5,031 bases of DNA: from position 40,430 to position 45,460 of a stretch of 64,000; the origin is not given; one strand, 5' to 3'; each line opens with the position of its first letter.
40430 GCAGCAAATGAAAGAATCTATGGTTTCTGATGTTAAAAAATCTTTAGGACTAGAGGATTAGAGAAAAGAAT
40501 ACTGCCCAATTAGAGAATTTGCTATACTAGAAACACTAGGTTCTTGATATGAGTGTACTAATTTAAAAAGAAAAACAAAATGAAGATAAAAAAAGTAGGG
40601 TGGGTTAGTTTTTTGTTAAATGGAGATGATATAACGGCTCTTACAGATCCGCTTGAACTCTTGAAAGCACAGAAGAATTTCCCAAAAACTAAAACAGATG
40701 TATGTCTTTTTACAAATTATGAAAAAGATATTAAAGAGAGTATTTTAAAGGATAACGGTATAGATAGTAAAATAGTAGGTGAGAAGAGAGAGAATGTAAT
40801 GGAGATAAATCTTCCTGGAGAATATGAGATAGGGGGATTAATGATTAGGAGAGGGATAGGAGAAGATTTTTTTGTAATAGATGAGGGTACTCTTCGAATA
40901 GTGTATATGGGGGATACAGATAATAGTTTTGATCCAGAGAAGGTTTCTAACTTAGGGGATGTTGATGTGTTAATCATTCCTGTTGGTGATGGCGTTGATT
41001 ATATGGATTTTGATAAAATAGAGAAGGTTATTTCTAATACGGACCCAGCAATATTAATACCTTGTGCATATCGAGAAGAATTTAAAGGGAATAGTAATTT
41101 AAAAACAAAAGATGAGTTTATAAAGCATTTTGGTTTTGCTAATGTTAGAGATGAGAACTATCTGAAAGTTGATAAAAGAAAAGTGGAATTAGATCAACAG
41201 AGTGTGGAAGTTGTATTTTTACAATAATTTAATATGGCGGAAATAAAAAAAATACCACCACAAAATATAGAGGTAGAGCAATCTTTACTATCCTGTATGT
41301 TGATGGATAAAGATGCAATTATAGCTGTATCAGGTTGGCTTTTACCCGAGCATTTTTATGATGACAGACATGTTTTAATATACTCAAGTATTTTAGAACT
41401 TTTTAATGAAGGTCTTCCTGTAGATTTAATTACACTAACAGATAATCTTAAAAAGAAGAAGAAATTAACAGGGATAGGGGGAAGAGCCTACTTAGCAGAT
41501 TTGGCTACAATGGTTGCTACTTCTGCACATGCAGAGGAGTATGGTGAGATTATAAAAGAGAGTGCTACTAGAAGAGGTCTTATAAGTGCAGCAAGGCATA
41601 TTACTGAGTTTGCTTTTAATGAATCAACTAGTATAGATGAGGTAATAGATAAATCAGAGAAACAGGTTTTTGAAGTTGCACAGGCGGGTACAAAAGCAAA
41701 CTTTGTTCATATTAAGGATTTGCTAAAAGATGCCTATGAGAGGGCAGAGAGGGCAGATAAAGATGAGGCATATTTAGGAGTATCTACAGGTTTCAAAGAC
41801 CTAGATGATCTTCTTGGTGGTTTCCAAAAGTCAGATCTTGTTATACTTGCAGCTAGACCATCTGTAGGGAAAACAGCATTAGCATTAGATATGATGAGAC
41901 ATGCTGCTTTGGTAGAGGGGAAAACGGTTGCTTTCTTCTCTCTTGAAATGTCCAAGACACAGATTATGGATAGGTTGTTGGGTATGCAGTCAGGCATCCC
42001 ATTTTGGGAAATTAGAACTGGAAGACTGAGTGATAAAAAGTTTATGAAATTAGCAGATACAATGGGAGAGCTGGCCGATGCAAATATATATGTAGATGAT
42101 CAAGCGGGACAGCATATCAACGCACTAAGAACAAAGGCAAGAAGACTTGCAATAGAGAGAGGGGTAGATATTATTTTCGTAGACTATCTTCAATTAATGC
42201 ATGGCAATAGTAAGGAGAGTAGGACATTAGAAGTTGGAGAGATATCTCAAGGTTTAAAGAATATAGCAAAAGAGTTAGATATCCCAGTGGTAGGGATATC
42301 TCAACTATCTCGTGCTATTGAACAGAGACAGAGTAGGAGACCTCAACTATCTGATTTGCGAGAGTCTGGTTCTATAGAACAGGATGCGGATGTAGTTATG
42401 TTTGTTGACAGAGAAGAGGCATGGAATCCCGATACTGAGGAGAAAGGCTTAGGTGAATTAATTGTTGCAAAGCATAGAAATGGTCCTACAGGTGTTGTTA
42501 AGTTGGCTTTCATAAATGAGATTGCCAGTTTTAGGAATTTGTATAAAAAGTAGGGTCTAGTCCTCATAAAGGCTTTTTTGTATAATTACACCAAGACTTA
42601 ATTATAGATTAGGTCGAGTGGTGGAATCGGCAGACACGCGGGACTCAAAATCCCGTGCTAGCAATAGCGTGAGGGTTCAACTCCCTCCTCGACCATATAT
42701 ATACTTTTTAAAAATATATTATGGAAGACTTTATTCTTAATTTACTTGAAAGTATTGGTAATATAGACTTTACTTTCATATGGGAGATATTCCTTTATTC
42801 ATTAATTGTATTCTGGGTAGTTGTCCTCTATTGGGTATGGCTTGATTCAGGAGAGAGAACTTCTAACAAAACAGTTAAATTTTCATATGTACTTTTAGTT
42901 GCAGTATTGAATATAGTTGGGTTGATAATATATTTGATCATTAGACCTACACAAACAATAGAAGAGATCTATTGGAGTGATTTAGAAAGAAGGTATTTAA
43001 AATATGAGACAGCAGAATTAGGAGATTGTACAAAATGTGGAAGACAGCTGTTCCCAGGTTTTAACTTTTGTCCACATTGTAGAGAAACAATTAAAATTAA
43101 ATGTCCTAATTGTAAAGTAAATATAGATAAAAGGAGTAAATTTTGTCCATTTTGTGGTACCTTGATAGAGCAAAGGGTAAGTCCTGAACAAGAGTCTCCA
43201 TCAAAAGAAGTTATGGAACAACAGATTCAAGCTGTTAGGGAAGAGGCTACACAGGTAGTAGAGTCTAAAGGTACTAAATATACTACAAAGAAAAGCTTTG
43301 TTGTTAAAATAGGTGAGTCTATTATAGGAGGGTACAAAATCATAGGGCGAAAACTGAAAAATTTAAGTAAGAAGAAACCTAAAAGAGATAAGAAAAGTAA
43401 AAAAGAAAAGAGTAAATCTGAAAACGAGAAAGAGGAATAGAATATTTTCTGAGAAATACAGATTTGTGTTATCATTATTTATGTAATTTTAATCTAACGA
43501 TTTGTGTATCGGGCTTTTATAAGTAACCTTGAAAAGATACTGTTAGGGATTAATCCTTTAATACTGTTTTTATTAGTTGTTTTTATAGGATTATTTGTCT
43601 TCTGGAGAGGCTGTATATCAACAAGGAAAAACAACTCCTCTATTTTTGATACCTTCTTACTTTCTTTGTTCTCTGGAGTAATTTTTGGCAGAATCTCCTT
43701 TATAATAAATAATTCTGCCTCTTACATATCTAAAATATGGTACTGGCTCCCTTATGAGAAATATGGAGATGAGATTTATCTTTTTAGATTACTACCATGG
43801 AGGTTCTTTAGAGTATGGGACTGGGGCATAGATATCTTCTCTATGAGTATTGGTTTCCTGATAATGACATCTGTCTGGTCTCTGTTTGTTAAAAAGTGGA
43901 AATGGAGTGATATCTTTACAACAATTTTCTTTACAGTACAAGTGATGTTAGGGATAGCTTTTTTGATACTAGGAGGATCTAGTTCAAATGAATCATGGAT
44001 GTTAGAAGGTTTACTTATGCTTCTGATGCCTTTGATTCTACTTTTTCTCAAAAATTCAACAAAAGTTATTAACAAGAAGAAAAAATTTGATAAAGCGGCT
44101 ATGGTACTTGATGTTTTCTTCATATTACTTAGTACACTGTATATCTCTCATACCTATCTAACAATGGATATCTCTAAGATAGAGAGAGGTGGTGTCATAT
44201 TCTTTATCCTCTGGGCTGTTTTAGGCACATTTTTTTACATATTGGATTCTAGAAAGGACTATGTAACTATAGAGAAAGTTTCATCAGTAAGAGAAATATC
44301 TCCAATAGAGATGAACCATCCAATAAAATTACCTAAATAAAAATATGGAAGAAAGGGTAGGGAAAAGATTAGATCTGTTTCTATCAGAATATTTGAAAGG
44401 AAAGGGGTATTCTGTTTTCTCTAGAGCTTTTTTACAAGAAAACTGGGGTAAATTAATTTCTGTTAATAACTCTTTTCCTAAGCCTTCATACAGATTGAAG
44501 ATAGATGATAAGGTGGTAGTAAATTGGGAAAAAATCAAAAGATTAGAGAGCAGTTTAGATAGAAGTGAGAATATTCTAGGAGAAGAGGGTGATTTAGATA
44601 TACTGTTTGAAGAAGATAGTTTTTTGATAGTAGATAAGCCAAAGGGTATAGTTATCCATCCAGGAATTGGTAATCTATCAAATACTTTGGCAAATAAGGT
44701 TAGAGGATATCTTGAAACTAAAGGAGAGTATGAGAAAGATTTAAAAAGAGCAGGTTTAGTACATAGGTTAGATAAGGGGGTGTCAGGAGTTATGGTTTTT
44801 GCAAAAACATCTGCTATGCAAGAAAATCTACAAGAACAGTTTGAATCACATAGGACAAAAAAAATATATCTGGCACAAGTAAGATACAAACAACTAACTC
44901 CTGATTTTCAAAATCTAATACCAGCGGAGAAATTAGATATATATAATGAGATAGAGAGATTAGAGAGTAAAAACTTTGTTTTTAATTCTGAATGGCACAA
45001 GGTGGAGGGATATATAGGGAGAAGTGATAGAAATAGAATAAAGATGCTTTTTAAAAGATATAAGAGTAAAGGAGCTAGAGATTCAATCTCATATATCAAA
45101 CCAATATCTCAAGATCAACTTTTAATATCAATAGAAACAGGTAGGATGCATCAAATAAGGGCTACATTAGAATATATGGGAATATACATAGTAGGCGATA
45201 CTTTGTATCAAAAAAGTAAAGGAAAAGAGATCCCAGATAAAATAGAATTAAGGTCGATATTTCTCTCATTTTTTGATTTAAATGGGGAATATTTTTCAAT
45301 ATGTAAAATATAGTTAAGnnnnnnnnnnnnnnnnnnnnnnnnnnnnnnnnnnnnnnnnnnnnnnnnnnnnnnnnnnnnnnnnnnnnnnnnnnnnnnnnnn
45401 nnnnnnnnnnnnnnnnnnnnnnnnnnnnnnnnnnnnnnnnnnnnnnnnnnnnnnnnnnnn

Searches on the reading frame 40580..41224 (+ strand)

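Call 67: search_protein_families(library=pfam, proteins=[window:40580-41224:+], max_evalue=0.001)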
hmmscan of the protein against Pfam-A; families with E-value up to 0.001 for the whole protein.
window:40580-41224:+ (215 aa): 1 family
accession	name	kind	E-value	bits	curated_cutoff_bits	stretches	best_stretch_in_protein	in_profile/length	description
PF13483.12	Lactamase_B_3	-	1.9e-15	57.6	24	1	2-162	1-159/160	Beta-lactamase superfamily domain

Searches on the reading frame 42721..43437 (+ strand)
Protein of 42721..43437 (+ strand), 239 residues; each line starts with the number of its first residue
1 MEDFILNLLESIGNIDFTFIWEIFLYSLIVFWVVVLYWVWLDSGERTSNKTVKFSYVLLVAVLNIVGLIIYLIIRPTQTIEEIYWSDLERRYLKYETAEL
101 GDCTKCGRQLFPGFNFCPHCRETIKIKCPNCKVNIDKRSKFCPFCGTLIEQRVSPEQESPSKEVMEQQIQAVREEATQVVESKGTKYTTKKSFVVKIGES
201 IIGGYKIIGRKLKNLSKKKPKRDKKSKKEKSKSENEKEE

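Call 67: search_protein_families(library=pfam, proteins=[window:42721-43437:+], max_evalue=0.001)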
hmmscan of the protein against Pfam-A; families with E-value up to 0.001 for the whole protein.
window:42721-43437:+ (239 aa): 7 families
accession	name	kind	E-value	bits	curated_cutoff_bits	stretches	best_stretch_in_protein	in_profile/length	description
PF12773.13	DZR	-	1.1e-08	35.5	27.3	1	103-146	1-45/45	Double zinc ribbon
PF13248.11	Zn_ribbon_3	-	1.6e-07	31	27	1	125-148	2-25/26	zinc-ribbon domain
PF17032.10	Zn_ribbon_15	-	2e-07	32.2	28.9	0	94-120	46-72/73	zinc-ribbon family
PF13240.11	Zn_Ribbon_1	-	3.9e-07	30.1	25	1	127-147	1-21/23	zinc-ribbon domain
PF24460.1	DUF7575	-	5.3e-06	26.1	28.5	1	126-147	4-25/28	Domain of unknown function (DUF7575)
PF13396.11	PLDc_N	-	0.00012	22.5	23.3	1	30-75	1-41/42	Phospholipase_D-nuclease N-terminal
PF13920.12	zf-C3HC4_3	-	0.00015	21.9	27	0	103-125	26-47/49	Zinc finger, C3HC4 type (RING finger)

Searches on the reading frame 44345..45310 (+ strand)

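Call 67: search_protein_families(library=pfam, proteins=[window:44345-45310:+], max_evalue=0.001)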
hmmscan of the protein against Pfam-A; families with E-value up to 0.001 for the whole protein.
window:44345-45310:+ (322 aa): 1 family
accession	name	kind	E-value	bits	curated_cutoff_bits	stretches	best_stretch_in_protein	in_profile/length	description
PF00849.27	PseudoU_synth_2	-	3.3e-26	92.8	26.8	1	93-276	2-151/152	RNA pseudouridylate synthase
